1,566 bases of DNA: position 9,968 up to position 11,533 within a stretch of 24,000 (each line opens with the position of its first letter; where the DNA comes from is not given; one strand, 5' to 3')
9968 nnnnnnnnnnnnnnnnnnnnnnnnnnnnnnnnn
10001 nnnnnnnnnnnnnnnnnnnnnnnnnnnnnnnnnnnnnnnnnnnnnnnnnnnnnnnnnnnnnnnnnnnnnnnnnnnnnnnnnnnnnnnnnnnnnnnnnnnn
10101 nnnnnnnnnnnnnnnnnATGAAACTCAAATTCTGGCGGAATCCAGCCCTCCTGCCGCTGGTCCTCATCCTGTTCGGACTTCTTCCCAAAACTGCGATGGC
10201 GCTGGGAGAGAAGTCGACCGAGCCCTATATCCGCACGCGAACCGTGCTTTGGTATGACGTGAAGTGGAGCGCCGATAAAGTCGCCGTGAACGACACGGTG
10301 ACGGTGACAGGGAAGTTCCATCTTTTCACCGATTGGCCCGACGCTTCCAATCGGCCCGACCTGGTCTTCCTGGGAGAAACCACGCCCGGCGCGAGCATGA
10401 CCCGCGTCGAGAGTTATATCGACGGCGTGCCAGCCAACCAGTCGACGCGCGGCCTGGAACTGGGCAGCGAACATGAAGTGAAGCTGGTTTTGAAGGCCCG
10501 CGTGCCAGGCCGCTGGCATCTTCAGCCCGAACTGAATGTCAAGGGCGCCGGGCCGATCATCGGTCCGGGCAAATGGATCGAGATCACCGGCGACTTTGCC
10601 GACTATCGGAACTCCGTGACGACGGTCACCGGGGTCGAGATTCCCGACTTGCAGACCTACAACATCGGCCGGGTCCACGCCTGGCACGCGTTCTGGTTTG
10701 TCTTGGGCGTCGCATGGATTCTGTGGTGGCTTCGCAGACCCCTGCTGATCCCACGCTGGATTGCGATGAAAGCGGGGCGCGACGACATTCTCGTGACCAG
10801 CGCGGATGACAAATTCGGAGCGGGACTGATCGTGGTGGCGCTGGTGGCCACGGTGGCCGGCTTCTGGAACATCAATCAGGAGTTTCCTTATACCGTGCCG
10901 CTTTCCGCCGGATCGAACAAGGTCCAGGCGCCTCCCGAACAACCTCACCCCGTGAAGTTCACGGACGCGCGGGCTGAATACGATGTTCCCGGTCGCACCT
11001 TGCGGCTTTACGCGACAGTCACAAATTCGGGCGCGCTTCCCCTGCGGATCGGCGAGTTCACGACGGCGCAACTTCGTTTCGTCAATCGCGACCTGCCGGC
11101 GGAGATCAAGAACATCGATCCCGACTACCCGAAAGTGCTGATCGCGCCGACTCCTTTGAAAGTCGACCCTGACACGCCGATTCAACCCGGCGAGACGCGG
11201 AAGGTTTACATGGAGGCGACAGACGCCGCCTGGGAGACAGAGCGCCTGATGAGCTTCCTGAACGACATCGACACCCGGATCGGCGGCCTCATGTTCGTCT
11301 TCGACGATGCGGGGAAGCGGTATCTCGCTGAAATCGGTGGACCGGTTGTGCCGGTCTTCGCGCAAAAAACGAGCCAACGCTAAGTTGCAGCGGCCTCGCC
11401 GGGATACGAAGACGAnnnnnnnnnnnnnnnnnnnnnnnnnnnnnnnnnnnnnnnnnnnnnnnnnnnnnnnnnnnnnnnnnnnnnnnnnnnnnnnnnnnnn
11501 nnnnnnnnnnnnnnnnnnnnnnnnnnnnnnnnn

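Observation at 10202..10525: PmoB homologue lacks the CuB histidine brace (N-terminal His is Leu; HxH is HLQ)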

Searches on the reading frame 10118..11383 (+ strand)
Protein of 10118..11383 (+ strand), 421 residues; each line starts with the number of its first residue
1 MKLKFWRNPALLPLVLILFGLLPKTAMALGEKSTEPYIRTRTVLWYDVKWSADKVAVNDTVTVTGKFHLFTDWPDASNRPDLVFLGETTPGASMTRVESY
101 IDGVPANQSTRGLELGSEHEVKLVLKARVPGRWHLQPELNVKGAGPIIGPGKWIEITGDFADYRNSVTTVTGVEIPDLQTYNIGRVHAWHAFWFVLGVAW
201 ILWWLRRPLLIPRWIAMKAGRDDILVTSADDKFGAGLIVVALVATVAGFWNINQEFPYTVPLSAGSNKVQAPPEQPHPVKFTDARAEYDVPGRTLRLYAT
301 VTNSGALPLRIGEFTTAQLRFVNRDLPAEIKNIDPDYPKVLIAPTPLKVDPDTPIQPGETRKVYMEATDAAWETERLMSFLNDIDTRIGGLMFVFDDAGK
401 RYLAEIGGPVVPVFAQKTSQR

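Call 4: search_solved_structures(query=window:10118-11380:+, max_evalue=0.001, show_alignments=3)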
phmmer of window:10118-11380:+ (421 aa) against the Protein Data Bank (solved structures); distinct sequences matched with E-value up to 0.001: 10.
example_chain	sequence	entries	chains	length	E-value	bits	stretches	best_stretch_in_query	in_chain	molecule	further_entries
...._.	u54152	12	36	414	1.5e-111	376.7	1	11-414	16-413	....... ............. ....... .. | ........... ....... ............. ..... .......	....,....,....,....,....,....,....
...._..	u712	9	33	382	3.9e-110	372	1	30-414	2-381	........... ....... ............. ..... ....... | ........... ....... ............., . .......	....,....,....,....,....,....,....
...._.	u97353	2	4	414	1.6e-105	356.8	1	22-414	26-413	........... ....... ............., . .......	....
9pxf_A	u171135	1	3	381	3.3e-103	349.1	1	30-414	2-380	Ammonia monooxygenase subunit B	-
9leg_B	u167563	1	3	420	1.4e-102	347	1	23-415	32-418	Ammonia monooxygenase subunit B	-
9cl6_A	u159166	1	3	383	1.6e-100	340.3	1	30-415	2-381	Ammonia monooxygenase beta subunit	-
3chx_A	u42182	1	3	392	3.4e-95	322.7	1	30-415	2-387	PmoB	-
4phz_A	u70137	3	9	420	4.1e-94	319.2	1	25-415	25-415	Particulate methane monooxygenase subunit B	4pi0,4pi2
7s4m_A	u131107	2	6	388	6.1e-93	315.3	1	30-415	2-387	Particulate methane monooxygenase alpha subunit | Methane monooxygenase/ammonia monooxygenase subunit B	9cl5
3rfr_A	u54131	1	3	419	5.5e-91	308.9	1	25-415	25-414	PmoB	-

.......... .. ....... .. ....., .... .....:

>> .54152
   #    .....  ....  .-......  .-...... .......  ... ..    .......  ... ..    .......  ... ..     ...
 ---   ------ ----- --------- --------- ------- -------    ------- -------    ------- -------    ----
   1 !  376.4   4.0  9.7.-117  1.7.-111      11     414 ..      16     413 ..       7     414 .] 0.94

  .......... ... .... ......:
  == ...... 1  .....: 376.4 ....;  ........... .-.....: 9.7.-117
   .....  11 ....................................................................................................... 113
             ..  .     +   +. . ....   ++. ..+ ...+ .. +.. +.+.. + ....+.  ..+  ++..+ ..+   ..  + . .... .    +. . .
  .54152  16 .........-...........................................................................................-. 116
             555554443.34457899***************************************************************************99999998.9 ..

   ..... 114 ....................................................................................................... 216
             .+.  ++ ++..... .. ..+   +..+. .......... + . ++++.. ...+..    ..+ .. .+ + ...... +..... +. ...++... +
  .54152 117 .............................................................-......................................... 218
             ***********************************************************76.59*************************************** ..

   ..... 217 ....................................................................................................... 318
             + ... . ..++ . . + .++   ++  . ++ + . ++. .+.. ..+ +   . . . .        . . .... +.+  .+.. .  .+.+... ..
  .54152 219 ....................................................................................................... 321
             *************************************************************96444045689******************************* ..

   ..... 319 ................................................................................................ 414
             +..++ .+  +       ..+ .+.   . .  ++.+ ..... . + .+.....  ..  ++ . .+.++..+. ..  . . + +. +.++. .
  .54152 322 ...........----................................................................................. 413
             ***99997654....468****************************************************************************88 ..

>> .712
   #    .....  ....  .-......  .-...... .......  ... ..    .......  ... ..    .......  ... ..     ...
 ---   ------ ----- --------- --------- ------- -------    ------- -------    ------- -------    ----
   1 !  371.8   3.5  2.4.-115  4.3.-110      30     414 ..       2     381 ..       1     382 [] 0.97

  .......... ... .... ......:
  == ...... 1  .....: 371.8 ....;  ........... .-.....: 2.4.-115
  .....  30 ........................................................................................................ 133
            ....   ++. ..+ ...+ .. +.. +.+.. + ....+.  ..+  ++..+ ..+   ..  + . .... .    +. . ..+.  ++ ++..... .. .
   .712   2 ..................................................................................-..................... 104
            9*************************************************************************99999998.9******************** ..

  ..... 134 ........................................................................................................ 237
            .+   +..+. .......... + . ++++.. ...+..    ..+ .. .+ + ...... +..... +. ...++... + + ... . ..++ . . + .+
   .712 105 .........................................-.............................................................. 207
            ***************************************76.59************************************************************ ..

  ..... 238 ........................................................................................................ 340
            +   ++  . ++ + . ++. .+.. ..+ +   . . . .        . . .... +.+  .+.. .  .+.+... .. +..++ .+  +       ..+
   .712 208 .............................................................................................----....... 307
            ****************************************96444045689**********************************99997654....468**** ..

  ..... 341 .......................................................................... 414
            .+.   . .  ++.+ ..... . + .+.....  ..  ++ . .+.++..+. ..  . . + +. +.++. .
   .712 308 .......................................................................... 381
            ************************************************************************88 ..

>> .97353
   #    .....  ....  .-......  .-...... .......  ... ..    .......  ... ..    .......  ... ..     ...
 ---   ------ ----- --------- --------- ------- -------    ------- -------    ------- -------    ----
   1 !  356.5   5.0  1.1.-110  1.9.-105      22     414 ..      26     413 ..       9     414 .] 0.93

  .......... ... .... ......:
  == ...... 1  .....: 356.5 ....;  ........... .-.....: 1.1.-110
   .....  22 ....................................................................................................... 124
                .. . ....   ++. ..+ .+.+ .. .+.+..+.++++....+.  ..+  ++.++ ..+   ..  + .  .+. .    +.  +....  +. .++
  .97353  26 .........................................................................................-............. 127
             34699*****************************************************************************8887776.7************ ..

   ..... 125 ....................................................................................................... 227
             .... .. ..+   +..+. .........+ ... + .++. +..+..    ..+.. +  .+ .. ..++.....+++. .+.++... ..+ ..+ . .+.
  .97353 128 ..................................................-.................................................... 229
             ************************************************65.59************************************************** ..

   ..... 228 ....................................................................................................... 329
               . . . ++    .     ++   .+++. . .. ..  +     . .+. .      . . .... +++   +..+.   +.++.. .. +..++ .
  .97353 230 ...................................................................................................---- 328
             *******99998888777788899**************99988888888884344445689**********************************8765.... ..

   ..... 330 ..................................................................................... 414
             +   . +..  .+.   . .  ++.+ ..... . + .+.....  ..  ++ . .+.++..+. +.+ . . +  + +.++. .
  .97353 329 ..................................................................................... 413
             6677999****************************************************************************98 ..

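Call 6: find_homologous_proteins(query=window:10118-11380:+, max_evalue=1e-20)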
Query window:10118-11380:+ (421 aa): 326 proteins with E <= 1e-20 among 8000 candidates; the best 120 are listed.
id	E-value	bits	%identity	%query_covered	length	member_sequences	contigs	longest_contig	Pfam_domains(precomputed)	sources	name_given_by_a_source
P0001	6.6e-259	877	89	100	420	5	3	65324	PF04744.18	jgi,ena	jgi:methane/ammonia monooxygenase subunit B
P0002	2.6e-239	813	82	100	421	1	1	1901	PF04744.18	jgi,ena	-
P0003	7.2e-219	745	75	99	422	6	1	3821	PF04744.18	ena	-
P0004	4.4e-210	716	74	93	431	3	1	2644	PF04744.18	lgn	-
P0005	5.9e-203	693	70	97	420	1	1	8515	PF04744.18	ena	-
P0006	4.6e-200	683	72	94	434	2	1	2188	PF04744.18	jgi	jgi:methane/ammonia monooxygenase subunit B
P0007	1.8e-158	546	57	94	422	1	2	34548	PF04744.18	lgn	-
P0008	1.7e-157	543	57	92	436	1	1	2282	PF04744.18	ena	-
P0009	3.1e-157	542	56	96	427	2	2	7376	PF04744.18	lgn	-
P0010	4.0e-157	542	56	98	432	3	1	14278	PF04744.18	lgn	-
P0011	1.1e-155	537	57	95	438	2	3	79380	PF04744.18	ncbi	-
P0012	2.6e-155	536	56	94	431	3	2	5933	PF04744.18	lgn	-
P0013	9.9e-155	534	54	96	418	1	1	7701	PF04744.18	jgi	jgi:methane/ammonia monooxygenase subunit B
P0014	4.2e-154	532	53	97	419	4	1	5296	PF04744.18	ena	-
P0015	4.2e-154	532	56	94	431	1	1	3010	PF04744.18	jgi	-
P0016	4.8e-154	532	54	95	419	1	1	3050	PF04744.18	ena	-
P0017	7.8e-154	531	55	96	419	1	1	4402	PF04744.18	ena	-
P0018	9.2e-154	531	55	97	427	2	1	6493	PF04744.18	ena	-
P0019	1.1e-153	530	54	98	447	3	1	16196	PF04744.18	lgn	-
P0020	1.2e-153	530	54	96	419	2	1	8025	PF04744.18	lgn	-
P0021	2.4e-153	529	54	95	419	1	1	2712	PF04744.18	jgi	-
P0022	5.7e-153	528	54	97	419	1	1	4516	PF04744.18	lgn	-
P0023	5.4e-152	525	55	94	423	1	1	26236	PF04744.18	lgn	-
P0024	1.3e-151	524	54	96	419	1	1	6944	PF04744.18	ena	-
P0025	1.7e-151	523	54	95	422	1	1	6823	PF04744.18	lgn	-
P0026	4.1e-151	522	54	95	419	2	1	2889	PF04744.18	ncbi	-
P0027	5.0e-151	522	53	95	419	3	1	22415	PF04744.18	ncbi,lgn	-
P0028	1.2e-150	520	53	95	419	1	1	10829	PF04744.18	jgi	jgi:methane/ammonia monooxygenase subunit B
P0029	1.4e-150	520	53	99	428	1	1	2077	PF04744.18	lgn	-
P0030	1.9e-150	520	54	95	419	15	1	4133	PF04744.18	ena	-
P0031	2.7e-150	519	55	95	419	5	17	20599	PF04744.18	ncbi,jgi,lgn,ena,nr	ncbi:MAG: methane monooxygenase/ammonia monooxygenase subunit B [Vitreoscilla sp.]|jgi:methane/ammon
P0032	3.0e-150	519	55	96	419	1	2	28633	PF04744.18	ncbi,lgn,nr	ncbi:MAG: bacterial ammonia monooxygenase, subunit AmoB [Burkholderiaceae bacterium]|nr:bacterial am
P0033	4.7e-150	518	54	95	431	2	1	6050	PF04744.18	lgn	-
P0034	5.1e-150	518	55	94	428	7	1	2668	PF04744.18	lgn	-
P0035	7.2e-150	518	53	99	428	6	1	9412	PF04744.18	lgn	-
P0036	9.5e-150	517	54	94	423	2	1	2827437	PF04744.18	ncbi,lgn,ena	-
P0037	1.4e-149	517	53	96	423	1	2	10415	PF04744.18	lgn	-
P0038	1.9e-149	516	53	99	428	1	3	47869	PF04744.18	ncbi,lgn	-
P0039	2.8e-149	516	53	96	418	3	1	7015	PF04744.18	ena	-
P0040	2.9e-149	516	53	99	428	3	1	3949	PF04744.18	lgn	-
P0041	3.4e-149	516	54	98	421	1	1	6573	PF04744.18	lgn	-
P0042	3.9e-149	515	56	93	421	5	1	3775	PF04744.18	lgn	-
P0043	4.2e-149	515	54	96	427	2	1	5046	PF04744.18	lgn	-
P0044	7.6e-149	514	52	97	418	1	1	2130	PF04744.18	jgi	-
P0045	8.7e-149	514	55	94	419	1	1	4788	PF04744.18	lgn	-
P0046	8.9e-149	514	53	99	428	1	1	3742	PF04744.18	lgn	-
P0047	9.6e-149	514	55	94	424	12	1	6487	PF04744.18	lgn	-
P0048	1.4e-148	514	53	94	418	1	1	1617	PF04744.18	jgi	jgi:methane/ammonia monooxygenase subunit B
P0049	1.8e-148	513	53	95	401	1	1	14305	PF04744.18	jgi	jgi:methane/ammonia monooxygenase subunit B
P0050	2.2e-148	513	53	96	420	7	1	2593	PF04744.18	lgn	-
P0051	5.1e-148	512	54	96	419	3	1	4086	PF04744.18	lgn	-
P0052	5.4e-148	512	54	97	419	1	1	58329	PF04744.18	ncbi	-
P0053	6.9e-148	511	53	94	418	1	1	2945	PF04744.18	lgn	-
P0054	8.8e-148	511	54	95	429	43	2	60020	PF04744.18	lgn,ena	-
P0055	1.6e-147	510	53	95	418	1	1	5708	PF04744.18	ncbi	ncbi:MAG: bacterial ammonia monooxygenase, subunit AmoB [Burkholderiales bacterium]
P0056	3.5e-147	509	53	95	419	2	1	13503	PF04744.18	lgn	-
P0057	5.0e-147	508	54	95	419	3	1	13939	PF04744.18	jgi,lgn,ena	-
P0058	1.5e-146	507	53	95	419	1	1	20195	PF04744.18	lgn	-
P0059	2.1e-146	506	53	95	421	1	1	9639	PF04744.18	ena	-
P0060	3.7e-146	506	52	92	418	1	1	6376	PF04744.18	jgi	jgi:methane/ammonia monooxygenase subunit B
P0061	3.9e-146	506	52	96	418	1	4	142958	PF04744.18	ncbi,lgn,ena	-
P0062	9.6e-146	504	53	96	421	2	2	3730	PF04744.18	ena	-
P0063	2.1e-145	503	54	95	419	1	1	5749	PF04744.18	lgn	-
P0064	2.6e-145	503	53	98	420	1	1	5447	PF04744.18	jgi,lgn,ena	-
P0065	3.0e-145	503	53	95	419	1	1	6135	PF04744.18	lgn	-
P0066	8.1e-145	501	52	96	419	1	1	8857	PF04744.18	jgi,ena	-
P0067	2.4e-144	500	53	92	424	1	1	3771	PF04744.18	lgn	-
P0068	5.5e-144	498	53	96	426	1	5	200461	PF04744.18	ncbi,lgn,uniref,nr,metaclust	ncbi:ammonia monooxygenase subunit B /particulate methane monooxygenase PmoB subunit apoprotein [Sol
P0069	7.8e-144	498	54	94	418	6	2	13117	PF04744.18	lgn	-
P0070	1.4e-143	497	53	94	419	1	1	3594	PF04744.18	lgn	-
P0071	2.0e-143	497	54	96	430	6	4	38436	PF04744.18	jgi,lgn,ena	-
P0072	7.1e-143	495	52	97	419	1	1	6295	PF04744.18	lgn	-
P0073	7.4e-143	495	54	91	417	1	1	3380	PF04744.18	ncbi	-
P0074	9.2e-143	494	53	95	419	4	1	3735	PF04744.18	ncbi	-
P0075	1.9e-142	493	51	96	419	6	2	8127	PF04744.18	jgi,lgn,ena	jgi:methane/ammonia monooxygenase subunit B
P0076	4.1e-142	492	51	95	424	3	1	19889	PF04744.18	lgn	-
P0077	5.9e-142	492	51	96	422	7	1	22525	PF04744.18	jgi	jgi:methane/ammonia monooxygenase subunit B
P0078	1.0e-141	491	53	94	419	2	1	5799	PF04744.18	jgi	-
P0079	1.1e-141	491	52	96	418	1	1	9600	PF04744.18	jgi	jgi:methane/ammonia monooxygenase subunit B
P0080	1.1e-141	491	52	97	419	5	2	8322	PF04744.18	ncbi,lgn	-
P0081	2.7e-141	490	52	97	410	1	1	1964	PF04744.18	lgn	-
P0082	3.9e-141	489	52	93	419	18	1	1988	PF04744.18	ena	-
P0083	4.2e-141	489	53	92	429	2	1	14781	PF04744.18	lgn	-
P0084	8.5e-141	488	52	97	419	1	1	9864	PF04744.18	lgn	-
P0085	1.0e-140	488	51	96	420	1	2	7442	PF04744.18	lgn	-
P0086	1.3e-140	487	51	97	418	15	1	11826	PF04744.18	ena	-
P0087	1.7e-140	487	51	96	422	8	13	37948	PF04744.18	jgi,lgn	jgi:methane/ammonia monooxygenase subunit B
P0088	1.8e-140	487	52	92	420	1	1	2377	PF04744.18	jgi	jgi:methane/ammonia monooxygenase subunit B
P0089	1.8e-140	487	52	98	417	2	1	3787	PF04744.18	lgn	-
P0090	1.9e-140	487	51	97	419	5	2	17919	PF04744.18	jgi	jgi:methane/ammonia monooxygenase subunit B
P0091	2.4e-140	486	51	95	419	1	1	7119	PF04744.18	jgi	jgi:methane/ammonia monooxygenase subunit B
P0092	4.1e-140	486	53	94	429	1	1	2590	PF04744.18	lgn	-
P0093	4.4e-140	486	52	95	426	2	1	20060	PF04744.18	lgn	-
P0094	7.1e-140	485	53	94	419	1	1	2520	PF04744.18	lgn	-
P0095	8.5e-140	485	51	95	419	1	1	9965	PF04744.18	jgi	jgi:methane/ammonia monooxygenase subunit B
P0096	1.7e-139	484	50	97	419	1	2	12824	PF04744.18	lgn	-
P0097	2.5e-139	483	51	96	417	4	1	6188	PF04744.18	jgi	-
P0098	4.1e-139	482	51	99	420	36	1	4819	PF04744.18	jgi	jgi:methane/ammonia monooxygenase subunit B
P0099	6.9e-139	482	51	96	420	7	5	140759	PF04744.18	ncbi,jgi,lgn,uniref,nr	ncbi:bacterial ammonia monooxygenase, subunit AmoB [Extensimonas sp. H3M7-6]|jgi:methane/ammonia mon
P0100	8.4e-139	481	51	95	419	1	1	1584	PF04744.18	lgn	-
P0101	8.8e-139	481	51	95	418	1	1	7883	PF04744.18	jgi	jgi:methane/ammonia monooxygenase subunit B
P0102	1.8e-138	480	53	92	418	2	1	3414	PF04744.18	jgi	-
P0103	2.1e-138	480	50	97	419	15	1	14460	PF04744.18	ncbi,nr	ncbi:MAG: methane monooxygenase/ammonia monooxygenase subunit B [Comamonadaceae bacterium]|nr:methan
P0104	3.5e-138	479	50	95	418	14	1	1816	PF04744.18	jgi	jgi:methane/ammonia monooxygenase subunit B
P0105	9.8e-138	478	51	95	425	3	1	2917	PF04744.18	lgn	-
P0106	1.2e-137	478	49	95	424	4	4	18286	PF04744.18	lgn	-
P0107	1.2e-137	477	52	92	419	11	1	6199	PF04744.18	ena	-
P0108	5.6e-137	475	51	96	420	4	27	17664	PF04744.18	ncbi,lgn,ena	-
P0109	1.4e-136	474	50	96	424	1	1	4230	PF04744.18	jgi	jgi:methane/ammonia monooxygenase subunit B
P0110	1.5e-136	474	52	94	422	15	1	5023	PF04744.18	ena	-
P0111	2.0e-136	474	50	96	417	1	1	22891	PF04744.18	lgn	-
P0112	2.7e-136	473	50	97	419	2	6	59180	PF04744.18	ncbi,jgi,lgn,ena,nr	ncbi:MAG TPA: bacterial ammonia monooxygenase, subunit AmoB [Burkholderiales bacterium]|nr:bacterial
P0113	3.1e-136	473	51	94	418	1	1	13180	PF04744.18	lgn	-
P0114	5.5e-136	472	50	100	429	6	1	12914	PF04744.18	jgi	jgi:methane/ammonia monooxygenase subunit B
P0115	7.8e-136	472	49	96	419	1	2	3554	PF04744.18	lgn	-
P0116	9.0e-136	471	50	92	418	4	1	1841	PF04744.18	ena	-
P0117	2.0e-135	470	54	92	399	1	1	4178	PF04744.18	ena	-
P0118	2.3e-135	470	51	95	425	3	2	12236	PF04744.18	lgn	-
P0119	2.4e-135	470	50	94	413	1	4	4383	PF04744.18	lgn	-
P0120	5.2e-135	469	51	92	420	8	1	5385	PF04744.18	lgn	-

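Call 10: find_encoding_contigs(protein=window:10118-11383:+, flank=10000, max_places=6)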
Protein window:10118-11383:+ (421 aa): no gene with exactly this product is on record in the collection.
